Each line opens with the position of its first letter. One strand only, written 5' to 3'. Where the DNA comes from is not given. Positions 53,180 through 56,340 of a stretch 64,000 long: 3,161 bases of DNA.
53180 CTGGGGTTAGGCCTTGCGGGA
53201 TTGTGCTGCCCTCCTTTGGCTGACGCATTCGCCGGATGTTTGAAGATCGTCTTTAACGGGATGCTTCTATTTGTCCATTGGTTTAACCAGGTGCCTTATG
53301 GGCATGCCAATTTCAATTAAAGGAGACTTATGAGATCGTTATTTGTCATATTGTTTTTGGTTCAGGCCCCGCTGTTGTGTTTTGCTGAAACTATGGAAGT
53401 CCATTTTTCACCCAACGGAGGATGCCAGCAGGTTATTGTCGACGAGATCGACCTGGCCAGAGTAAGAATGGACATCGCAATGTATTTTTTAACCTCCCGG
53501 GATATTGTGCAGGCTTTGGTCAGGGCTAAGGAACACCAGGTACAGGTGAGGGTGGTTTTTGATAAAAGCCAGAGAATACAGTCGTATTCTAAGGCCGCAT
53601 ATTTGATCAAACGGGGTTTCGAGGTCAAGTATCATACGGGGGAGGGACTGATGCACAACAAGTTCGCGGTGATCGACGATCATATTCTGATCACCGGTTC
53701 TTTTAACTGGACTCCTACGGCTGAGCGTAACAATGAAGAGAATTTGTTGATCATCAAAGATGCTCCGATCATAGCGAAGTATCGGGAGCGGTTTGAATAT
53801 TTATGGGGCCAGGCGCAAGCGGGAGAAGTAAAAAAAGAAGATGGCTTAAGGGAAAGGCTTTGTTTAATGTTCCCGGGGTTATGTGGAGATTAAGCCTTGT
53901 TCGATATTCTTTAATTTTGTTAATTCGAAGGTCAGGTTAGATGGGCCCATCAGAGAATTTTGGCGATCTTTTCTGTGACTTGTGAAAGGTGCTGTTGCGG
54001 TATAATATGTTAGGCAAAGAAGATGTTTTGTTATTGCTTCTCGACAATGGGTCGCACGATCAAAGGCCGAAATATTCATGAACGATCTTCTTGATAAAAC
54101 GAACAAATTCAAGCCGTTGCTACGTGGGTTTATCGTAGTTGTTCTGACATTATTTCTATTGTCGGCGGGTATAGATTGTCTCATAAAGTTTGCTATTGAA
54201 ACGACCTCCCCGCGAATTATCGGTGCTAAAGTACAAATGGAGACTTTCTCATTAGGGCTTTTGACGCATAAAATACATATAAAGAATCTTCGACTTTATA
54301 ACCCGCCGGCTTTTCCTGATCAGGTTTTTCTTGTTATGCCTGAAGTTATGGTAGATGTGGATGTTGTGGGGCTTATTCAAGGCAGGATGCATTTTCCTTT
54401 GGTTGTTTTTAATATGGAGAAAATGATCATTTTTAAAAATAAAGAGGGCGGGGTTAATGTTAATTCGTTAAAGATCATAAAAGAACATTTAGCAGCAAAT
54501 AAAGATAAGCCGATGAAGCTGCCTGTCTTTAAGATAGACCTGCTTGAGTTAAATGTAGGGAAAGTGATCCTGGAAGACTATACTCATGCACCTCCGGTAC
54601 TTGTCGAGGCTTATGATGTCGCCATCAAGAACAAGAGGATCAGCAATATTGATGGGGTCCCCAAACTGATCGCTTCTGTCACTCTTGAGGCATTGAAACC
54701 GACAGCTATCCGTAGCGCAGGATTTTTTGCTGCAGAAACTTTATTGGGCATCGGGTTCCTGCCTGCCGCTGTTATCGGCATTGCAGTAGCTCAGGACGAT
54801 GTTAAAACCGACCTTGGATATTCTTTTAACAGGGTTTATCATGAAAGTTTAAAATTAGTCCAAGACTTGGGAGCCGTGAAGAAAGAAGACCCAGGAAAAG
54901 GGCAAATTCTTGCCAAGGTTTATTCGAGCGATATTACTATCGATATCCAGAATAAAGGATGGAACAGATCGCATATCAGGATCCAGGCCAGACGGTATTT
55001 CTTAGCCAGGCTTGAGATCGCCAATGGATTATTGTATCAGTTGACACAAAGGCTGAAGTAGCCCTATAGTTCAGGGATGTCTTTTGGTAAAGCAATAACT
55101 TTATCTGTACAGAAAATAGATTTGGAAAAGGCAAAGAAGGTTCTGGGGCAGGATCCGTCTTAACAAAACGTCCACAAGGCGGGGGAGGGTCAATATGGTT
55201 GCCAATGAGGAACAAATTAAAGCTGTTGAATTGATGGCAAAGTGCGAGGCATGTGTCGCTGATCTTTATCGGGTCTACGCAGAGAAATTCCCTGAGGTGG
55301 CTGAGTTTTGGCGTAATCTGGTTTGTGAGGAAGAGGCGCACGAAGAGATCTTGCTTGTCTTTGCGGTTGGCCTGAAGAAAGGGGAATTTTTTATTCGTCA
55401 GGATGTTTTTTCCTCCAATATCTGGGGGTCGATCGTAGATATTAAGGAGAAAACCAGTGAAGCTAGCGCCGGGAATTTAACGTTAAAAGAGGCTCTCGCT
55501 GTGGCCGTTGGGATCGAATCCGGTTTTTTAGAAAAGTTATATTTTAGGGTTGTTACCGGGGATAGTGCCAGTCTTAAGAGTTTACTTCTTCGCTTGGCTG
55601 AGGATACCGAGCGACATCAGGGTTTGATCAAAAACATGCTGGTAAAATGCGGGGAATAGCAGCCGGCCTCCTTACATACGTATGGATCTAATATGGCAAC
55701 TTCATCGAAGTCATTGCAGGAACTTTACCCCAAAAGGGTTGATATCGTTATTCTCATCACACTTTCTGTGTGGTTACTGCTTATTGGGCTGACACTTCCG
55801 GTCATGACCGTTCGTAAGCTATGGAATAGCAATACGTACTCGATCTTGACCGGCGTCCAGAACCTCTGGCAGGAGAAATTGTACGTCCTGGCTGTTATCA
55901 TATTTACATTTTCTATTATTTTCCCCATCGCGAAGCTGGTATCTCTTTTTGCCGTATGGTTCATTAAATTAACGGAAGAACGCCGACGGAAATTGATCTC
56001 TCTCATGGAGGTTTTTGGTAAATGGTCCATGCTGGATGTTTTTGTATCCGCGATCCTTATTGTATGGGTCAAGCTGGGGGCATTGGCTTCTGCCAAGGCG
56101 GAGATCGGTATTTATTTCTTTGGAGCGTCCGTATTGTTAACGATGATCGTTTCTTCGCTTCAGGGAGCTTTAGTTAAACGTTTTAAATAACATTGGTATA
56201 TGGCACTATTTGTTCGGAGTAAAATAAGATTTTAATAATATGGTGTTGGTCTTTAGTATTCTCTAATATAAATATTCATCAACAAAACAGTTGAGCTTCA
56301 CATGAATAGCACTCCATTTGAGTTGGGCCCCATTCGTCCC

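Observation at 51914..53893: ComEC without its metallo-beta-lactamase domain, immediately followed by a secreted PLD/Nuc-type nuclease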

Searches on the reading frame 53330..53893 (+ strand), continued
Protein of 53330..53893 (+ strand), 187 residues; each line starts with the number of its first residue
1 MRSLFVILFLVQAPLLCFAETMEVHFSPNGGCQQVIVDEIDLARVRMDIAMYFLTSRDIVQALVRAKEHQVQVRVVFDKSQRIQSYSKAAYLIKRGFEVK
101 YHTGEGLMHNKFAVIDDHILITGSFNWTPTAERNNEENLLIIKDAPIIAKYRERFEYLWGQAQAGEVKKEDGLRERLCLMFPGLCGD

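Call 60: fold_search(model_id=the predicted structure, library=pdb)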
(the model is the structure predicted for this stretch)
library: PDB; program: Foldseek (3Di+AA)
matches with E <= 10: 1024; with E <= 0.001: 127
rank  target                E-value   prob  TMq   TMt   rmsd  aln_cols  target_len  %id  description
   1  1byr                  6.7e-15  1.00  0.73  0.88   1.8       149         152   29  CRYSTAL STRUCTURE OF A PHOSPHOLIPASE D FAMILY MEMBER, NUC FROM SALMONELLA TYPHIMURIUM (released 1999-10-19)
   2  6ehi_D                8.4e-14  1.00  0.70  0.81   3.2       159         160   26  NucT from Helicobacter pylori (released 2018-01-17)
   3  4ggj                  1.5e-13  1.00  0.67  0.75   4.3       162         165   29  Crystal structure of Zucchini from mouse (mZuc / PLD6 / MitoPLD) (released 2012-10-10)
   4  4ggk                  1.8e-13  1.00  0.66  0.75   4.4       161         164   29  Crystal structure of Zucchini from mouse (mZuc / PLD6 / MitoPLD) bound to tungstate (released 2012-10-10)
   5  6ehi_A                4.6e-13  1.00  0.70  0.82   3.2       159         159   26  NucT from Helicobacter pylori (released 2018-01-17)
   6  6ehi_B                6.4e-13  1.00  0.69  0.81   3.1       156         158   26  NucT from Helicobacter pylori (released 2018-01-17)
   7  4gel_A                7.7e-13  1.00  0.68  0.67   3.6       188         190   23  Crystal structure of Zucchini (released 2012-10-17)
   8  4gel_B                1.7e-12  1.00  0.71  0.67   3.2       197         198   23  Crystal structure of Zucchini (released 2012-10-17)
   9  4gem_B                7.6e-12  1.00  0.65  0.65   2.0       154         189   26  Crystal structure of Zucchini (K171A) (released 2012-10-17)
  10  5qhm                  1.5e-11  1.00  0.68  0.76   3.4       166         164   19  PanDDA analysis group deposition of models with modelled events (e.g. bound ligands) -- Crystal Structure of human FAM83 (released 2018-12-19)
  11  4gem_A                3.7e-11  1.00  0.67  0.65   3.7       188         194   24  Crystal structure of Zucchini (K171A) (released 2012-10-17)
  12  4urj_C                6.5e-11  1.00  0.69  0.75   3.3       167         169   16  Crystal structure of human BJ-TSA-9 (released 2014-10-01)
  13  4urj_A                1.4e-10  1.00  0.69  0.75   3.3       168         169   16  Crystal structure of human BJ-TSA-9 (released 2014-10-01)
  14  5bpi_C                1.5e-10  1.00  0.60  0.44  13.0       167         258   17  Structure of TrmBL2, an archaeal chromatin protein, shows a novel mode of DNA binding. (released 2015-09-02)
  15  5lzk_A                1.6e-10  1.00  0.66  0.73   3.0       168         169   19  Structure of the domain of unknown function DUF1669 from human FAM83B (released 2016-10-26)
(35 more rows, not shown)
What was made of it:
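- On Nuc/NucT/Zucchini subfamily of PLD-superfamily endonucleases: Foldseek: 1BYR E=6.7e-15 with target-normalised TM 0.88; 6EHI E=8e-14; 4GGJ E=1.5e-13 (call 60).
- Closest known: Helicobacter pylori NucT. Same: The fold matches (6EHI, Foldseek E=8e-14, call 60).
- Closest known: Nuc endonuclease of Salmonella plasmid pKM101. Same: It is the best structural match (target-normalised TM 0.88, rmsd 1.8 A, 29% identity; call 60).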

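Call 65: find_encoding_contigs(protein=P0172, flank=10000, max_places=2)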
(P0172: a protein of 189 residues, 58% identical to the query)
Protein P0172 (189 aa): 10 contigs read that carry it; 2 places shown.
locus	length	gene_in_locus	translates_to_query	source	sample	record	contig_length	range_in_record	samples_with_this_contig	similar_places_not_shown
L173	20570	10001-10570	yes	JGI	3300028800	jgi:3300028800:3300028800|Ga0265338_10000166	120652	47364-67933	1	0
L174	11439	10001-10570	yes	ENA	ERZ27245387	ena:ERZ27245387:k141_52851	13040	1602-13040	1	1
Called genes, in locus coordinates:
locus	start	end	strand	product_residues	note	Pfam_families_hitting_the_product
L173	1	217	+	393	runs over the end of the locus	PF07719:TPR_2 (faint), PF13371:TPR_9 (faint), PF13431:TPR_17 (faint), PF25575:TPR_BSK1_C (faint), PF13181:TPR_8 (faint), PF13428:TPR_14 (faint), PF00515:TPR_1 (weak), PF13414:TPR_11 (weak), +1 more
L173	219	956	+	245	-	PF01738:DLH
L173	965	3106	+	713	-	PF09586:YfhO (weak)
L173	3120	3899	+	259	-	-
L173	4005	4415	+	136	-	PF00072:Response_reg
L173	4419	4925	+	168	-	PF05552:MS_channel_1st_1, PF21088:MS_channel_1st, PF00924:MS_channel_2nd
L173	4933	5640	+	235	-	PF00300:His_Phos_1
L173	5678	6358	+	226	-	PF20125:DUF6515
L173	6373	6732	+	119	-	-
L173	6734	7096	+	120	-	-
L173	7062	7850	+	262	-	-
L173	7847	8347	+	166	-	-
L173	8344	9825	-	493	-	PF01590:GAF (weak), PF13185:GAF_2, PF13492:GAF_3, PF13487:HD_5, PF01966:HD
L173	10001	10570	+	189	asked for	PF07894:SACK1 (faint), PF13091:PLDc_2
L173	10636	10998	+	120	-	PF00515:TPR_1 (faint), PF07719:TPR_2 (faint), PF13432:TPR_16 (weak), PF14559:TPR_19 (weak), PF13174:TPR_6 (weak)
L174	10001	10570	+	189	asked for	PF07894:SACK1 (faint), PF13091:PLDc_2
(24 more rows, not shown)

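Call 68: find_encoding_contigs(protein=P0134, flank=5000, max_places=2)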
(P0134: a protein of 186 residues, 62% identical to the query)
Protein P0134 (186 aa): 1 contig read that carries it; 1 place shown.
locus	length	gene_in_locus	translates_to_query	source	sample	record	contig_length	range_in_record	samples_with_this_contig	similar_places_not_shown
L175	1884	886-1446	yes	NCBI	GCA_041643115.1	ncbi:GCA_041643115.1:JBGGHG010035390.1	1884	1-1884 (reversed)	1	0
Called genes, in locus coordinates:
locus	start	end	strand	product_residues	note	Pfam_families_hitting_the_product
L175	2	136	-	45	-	?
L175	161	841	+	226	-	PF14559:TPR_19 (faint), PF00515:TPR_1 (faint), PF07719:TPR_2 (faint), PF13181:TPR_8 (faint), PF13176:TPR_7 (faint), PF16697:Yop-YscD_cpl, PF00498:FHA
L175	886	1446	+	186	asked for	PF07894:SACK1, PF11495:TrmB_EBD_N (weak), PF13091:PLDc_2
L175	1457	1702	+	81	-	PF02805:Ada_Zn_binding (weak)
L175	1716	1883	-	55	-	?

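Call 69: find_encoding_contigs(protein=P0159, flank=8000, max_places=2)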
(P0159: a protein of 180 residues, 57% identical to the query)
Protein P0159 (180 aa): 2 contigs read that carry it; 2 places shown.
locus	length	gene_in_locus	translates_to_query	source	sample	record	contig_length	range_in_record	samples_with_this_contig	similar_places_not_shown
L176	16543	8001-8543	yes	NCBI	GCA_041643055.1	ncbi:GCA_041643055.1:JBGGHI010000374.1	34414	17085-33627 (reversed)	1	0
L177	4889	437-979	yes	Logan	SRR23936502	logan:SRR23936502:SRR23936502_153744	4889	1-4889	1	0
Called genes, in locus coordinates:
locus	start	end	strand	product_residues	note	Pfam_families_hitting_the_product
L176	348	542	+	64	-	PF12728:HTH_17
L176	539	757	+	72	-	-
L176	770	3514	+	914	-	-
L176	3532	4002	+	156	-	-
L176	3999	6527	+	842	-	PF00012:HSP70, PF06723:MreB_Mbl, PF00012:HSP70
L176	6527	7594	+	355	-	PF00069:Pkinase, PF07714:PK_Tyr_Ser-Thr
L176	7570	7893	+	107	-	PF16697:Yop-YscD_cpl, PF00498:FHA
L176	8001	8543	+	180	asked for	PF07894:SACK1, PF13091:PLDc_2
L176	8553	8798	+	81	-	PF02805:Ada_Zn_binding (weak)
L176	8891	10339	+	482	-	PF00089:Trypsin, PF13365:Trypsin_2, PF00595:PDZ (weak), PF13180:PDZ_2, PF17820:PDZ_6 (faint), PF19805:DUF6288 (weak), PF17815:PDZ_3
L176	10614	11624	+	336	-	-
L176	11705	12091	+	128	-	-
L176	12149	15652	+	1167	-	PF00176:SNF2-rel_dom, PF00270:DEAD, PF04851:ResIII, PF00271:Helicase_C, PF13020:NOV_C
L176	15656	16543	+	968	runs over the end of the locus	PF06634:DUF1156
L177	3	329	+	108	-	?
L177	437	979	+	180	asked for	PF07894:SACK1, PF13091:PLDc_2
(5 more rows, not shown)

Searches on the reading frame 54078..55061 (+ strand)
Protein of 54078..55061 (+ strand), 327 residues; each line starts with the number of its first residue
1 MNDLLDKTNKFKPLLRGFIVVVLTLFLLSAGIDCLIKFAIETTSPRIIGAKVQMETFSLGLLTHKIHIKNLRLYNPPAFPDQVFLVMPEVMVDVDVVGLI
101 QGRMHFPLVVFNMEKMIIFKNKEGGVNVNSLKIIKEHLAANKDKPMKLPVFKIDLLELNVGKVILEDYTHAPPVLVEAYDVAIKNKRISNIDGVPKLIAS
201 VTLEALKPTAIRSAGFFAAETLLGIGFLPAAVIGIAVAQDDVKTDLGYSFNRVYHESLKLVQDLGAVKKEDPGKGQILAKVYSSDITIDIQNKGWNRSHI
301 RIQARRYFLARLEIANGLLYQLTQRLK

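Call 3: search_protein_families(library=pfam, proteins=[window:54078-55061:+], max_evalue=0.01)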
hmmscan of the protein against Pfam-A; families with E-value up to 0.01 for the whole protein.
window:54078-55061:+ (327 aa): 1 family
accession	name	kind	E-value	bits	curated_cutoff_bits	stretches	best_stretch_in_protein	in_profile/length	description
PF05359.17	DUF748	-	3.3e-07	29.2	50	1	12-191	16-190/1037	Domain of Unknown Function (DUF748)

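Call 59: search_protein_families(library=padloc, proteins=[window:54078-55061:+], max_evalue=0.001)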
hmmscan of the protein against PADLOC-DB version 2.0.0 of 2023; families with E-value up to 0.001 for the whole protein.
window:54078-55061:+ (327 aa): 0 families

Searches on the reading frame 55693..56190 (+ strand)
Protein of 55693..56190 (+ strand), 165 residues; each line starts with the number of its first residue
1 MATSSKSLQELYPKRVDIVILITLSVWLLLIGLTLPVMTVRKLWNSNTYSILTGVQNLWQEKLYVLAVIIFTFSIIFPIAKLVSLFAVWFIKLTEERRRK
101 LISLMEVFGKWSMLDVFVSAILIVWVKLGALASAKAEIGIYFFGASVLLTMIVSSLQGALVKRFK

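Call 3: search_protein_families(library=pfam, proteins=[window:55693-56190:+], max_evalue=0.01)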
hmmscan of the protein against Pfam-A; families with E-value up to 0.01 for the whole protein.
window:55693-56190:+ (165 aa): 2 families
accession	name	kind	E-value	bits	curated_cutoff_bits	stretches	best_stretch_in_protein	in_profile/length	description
PF04403.18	PqiA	-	1.3e-28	100.3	23.8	1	21-155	7-144/156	Paraquat-inducible protein A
PF07667.16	DUF1600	-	0.009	16.6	25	1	27-91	44-109/112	Protein of unknown function (DUF1600)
